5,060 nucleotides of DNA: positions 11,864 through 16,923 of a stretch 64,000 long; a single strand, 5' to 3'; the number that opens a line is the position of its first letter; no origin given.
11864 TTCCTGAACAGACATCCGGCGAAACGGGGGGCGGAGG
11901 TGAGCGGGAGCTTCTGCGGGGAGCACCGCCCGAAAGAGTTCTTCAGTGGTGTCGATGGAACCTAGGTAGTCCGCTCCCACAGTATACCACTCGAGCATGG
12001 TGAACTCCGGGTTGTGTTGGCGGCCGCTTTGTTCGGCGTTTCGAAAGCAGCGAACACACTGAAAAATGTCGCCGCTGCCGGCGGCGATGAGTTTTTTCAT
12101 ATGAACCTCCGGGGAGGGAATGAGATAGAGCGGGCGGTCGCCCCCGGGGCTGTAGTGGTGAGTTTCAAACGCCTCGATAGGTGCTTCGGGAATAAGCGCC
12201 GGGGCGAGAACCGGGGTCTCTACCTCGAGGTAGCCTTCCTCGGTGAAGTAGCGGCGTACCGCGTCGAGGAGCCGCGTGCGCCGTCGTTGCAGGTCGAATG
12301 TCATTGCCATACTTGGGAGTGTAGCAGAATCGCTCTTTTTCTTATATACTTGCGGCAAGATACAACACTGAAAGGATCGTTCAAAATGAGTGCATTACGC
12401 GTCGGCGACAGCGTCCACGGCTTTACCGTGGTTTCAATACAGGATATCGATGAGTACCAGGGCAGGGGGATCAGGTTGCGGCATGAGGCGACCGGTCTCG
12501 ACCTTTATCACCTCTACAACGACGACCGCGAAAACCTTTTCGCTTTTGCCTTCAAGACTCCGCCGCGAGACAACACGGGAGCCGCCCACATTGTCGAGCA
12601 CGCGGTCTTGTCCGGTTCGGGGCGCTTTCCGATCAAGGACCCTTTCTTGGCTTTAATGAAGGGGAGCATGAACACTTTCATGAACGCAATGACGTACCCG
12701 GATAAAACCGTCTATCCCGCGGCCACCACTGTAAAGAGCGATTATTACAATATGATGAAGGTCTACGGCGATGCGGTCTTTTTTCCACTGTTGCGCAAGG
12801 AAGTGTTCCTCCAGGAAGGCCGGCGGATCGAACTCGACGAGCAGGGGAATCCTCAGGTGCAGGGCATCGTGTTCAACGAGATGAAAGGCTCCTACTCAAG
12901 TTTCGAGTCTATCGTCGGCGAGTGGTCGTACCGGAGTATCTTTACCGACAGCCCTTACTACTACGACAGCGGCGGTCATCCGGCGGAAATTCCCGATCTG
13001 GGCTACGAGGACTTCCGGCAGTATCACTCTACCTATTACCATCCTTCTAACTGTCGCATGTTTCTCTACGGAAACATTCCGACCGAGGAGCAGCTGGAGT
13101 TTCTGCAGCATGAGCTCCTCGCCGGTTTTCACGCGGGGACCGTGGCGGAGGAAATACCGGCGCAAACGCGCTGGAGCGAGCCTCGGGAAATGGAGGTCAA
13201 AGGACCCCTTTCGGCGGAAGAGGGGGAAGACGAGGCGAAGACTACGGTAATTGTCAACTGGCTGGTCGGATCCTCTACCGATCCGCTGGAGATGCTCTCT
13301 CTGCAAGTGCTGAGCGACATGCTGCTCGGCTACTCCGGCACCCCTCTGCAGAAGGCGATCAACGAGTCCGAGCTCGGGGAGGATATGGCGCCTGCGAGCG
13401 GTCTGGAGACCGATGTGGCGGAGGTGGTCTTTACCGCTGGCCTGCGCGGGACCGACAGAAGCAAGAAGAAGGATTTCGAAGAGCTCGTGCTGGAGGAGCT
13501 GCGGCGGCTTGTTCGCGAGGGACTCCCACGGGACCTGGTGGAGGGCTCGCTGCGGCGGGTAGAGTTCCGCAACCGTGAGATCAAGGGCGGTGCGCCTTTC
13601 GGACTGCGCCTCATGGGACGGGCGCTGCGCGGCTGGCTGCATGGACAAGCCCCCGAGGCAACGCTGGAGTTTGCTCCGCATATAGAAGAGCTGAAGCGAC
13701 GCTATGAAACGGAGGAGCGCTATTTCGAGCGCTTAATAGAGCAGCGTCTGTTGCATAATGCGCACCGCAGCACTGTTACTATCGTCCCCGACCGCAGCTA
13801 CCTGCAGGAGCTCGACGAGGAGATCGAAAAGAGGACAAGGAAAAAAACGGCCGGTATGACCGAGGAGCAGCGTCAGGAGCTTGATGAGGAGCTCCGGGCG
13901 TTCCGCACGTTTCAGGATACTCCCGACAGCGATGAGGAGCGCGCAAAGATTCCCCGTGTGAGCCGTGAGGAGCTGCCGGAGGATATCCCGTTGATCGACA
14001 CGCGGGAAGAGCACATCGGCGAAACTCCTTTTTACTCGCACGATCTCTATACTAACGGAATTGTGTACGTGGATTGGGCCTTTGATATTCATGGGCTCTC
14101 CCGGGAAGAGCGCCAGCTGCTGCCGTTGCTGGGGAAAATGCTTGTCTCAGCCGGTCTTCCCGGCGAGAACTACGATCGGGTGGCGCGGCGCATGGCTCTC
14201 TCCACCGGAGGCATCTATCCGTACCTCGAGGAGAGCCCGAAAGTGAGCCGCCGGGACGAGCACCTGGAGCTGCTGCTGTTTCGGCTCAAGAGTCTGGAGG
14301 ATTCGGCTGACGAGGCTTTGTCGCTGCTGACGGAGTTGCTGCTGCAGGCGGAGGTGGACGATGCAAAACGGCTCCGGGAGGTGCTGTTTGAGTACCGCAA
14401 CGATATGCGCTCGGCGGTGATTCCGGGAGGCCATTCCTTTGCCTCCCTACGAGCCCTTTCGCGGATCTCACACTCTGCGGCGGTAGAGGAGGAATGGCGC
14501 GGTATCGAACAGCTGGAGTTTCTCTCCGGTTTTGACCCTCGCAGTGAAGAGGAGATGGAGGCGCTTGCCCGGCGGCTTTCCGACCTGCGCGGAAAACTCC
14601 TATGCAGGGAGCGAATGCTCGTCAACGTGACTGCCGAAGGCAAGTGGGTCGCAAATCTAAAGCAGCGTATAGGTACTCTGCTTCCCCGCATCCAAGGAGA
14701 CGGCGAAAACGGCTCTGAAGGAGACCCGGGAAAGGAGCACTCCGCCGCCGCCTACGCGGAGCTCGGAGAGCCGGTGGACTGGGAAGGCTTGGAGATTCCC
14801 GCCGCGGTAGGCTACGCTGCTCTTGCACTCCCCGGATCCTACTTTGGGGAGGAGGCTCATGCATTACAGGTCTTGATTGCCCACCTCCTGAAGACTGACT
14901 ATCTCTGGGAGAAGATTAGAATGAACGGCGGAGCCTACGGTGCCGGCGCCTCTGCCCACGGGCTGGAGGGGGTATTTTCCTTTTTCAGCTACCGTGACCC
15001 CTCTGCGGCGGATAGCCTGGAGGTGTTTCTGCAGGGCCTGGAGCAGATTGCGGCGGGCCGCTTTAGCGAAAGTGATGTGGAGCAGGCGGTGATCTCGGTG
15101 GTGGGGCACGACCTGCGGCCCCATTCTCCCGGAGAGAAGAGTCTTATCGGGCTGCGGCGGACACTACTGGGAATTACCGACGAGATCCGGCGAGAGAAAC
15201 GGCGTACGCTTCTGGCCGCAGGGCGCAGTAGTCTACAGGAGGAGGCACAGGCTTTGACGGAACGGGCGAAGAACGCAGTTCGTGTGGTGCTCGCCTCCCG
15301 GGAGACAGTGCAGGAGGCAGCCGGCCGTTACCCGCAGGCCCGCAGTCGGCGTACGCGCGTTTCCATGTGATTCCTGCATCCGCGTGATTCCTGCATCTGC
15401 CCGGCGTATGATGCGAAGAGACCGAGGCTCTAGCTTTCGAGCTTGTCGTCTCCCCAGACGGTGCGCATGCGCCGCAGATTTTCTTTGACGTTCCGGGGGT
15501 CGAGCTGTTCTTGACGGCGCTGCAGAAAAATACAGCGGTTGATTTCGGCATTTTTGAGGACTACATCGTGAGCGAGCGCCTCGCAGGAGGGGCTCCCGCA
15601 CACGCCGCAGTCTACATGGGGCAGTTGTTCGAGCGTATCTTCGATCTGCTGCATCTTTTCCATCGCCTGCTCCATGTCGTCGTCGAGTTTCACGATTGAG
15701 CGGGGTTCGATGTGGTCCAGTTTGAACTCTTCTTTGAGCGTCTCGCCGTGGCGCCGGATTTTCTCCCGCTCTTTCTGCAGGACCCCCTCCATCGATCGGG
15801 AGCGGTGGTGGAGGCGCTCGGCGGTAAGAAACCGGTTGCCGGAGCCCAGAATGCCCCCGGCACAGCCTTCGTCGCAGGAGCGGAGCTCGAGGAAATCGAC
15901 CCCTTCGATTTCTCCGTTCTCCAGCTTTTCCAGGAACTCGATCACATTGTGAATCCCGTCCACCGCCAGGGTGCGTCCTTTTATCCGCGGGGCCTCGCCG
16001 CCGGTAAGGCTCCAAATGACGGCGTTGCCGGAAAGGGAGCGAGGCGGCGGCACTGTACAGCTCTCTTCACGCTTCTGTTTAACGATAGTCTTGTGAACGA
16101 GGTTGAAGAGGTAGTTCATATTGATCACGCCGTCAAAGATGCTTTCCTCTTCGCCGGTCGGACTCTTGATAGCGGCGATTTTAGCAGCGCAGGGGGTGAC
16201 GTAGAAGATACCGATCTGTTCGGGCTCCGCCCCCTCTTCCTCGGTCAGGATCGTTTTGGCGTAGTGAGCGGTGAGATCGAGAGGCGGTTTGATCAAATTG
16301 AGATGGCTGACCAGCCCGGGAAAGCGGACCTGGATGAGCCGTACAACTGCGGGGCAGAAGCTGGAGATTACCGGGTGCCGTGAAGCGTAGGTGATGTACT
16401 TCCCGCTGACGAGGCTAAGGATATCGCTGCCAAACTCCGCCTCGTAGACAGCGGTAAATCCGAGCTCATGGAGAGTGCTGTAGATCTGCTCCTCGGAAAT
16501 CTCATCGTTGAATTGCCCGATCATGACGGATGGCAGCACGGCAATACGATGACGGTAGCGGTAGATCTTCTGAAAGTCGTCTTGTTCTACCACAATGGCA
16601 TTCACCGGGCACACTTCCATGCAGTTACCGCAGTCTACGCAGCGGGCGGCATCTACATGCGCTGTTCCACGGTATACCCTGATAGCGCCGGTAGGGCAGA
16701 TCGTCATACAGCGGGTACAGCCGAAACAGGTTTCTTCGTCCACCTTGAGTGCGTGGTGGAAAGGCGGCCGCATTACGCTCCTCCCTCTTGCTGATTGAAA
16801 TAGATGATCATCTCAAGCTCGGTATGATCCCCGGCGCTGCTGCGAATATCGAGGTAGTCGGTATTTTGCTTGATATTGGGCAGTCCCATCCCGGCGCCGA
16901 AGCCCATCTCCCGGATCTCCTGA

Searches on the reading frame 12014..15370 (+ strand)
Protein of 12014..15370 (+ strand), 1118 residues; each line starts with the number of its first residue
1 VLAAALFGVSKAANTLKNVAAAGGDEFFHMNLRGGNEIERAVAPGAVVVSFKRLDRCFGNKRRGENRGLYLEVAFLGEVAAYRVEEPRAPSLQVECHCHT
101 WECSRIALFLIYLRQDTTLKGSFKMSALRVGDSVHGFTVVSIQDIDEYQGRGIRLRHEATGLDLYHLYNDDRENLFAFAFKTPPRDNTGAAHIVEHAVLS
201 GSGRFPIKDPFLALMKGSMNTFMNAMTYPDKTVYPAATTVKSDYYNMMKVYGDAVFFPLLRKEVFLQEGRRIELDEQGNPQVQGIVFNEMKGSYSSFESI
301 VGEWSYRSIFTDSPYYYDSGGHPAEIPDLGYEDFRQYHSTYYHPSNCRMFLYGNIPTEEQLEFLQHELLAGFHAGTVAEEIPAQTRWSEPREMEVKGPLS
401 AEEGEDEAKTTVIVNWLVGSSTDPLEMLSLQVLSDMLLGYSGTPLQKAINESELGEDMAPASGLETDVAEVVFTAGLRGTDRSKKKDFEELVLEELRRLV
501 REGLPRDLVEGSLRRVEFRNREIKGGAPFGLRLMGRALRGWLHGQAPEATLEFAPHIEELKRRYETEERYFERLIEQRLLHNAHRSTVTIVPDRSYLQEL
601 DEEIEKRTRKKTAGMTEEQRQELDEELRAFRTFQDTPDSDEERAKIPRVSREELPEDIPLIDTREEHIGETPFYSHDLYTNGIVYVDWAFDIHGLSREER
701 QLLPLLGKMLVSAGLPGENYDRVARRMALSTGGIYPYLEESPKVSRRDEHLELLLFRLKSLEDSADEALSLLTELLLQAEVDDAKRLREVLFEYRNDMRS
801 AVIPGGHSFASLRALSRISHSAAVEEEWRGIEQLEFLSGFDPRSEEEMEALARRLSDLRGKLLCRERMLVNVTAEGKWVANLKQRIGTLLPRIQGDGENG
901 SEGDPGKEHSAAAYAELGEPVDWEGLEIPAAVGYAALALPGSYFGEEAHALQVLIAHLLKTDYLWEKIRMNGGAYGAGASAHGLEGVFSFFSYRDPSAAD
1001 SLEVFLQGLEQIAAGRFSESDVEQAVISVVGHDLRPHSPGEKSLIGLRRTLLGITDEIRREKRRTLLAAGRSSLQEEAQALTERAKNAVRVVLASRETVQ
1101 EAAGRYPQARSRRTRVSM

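Call 16: search_protein_families(library=pfam, proteins=[window:12014-15370:+], max_evalue=0.0001)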
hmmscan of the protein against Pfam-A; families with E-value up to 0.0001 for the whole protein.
window:12014-15370:+ (1118 aa): 4 families
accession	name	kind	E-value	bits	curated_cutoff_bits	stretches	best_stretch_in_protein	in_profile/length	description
PF08367.16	M16C_assoc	-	4.5e-55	187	25.3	1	591-838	2-250/252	Peptidase M16C associated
PF05193.26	Peptidase_M16_C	-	3.2e-29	102.5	23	2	329-511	2-176/181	Peptidase M16 inactive domain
PF22516.1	PreP_C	-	4.7e-22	78.8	27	1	928-1095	6-172/173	PreP C-terminal domain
PF00675.25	Peptidase_M16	-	3.3e-06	27.5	22.3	1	184-265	27-105/149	Insulinase (Peptidase family M16)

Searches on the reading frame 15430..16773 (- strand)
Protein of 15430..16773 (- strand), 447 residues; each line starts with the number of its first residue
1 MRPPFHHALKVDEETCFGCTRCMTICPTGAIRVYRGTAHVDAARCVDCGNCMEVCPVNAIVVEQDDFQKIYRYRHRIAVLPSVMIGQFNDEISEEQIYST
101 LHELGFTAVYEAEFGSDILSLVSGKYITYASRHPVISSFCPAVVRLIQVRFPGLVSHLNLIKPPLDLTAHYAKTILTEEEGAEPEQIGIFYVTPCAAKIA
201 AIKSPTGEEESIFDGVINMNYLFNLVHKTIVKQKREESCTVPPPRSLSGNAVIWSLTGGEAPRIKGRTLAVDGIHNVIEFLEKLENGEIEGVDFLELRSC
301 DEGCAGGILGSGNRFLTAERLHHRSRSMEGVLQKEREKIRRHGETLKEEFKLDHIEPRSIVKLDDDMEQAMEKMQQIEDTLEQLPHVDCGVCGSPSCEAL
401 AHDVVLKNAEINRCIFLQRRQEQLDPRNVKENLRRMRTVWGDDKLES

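Call 16: search_protein_families(library=pfam, proteins=[window:15430-16773:-], max_evalue=0.0001)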
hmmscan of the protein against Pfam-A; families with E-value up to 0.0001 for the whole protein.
window:15430-16773:- (447 aa): 13 families
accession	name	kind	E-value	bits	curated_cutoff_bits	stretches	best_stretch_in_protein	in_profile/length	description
PF02906.19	Fe_hyd_lg_C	-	1.2e-29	104.1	22.1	1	87-307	14-244/245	Iron only hydrogenase large subunit, C-terminal domain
PF00037.32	Fer4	-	5.6e-13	48.6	21.1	2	39-60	2-23/24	4Fe-4S binding domain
PF04060.18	FeS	-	1e-10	41.6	23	1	384-416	1-33/33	Putative Fe-S cluster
PF12838.12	Fer4_7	-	1.5e-10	41.8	27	1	15-59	1-52/52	4Fe-4S dicluster domain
PF12837.12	Fer4_6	-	2.9e-10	40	25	2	38-60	2-24/24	4Fe-4S binding domain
PF13237.11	Fer4_10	-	7.6e-10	39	25.5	1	10-56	3-53/53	4Fe-4S dicluster domain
PF14697.11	Fer4_21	-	7.7e-10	39.2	35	1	10-60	2-57/59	4Fe-4S dicluster domain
PF25160.1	LdpA_Fe-S-bd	-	3.5e-09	36.7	27.6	1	10-32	22-44/49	LdpA Fe-S cluster-binding domain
PF17179.9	Fer4_22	-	5.8e-08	33.9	27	0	44-97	1-53/95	4Fe-4S dicluster domain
PF13484.11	Fer4_16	-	1.6e-07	32.4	30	0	44-64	1-21/66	4Fe-4S double cluster binding domain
PF13187.11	Fer4_9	-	2e-07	31.4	27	1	16-60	2-52/52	4Fe-4S dicluster domain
PF12797.12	Fer4_2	-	4.2e-07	29.9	24.5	0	39-57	4-22/22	4Fe-4S binding domain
PF13183.11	Fer4_8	-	2.6e-06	28.3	27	0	42-66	2-22/68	4Fe-4S dicluster domain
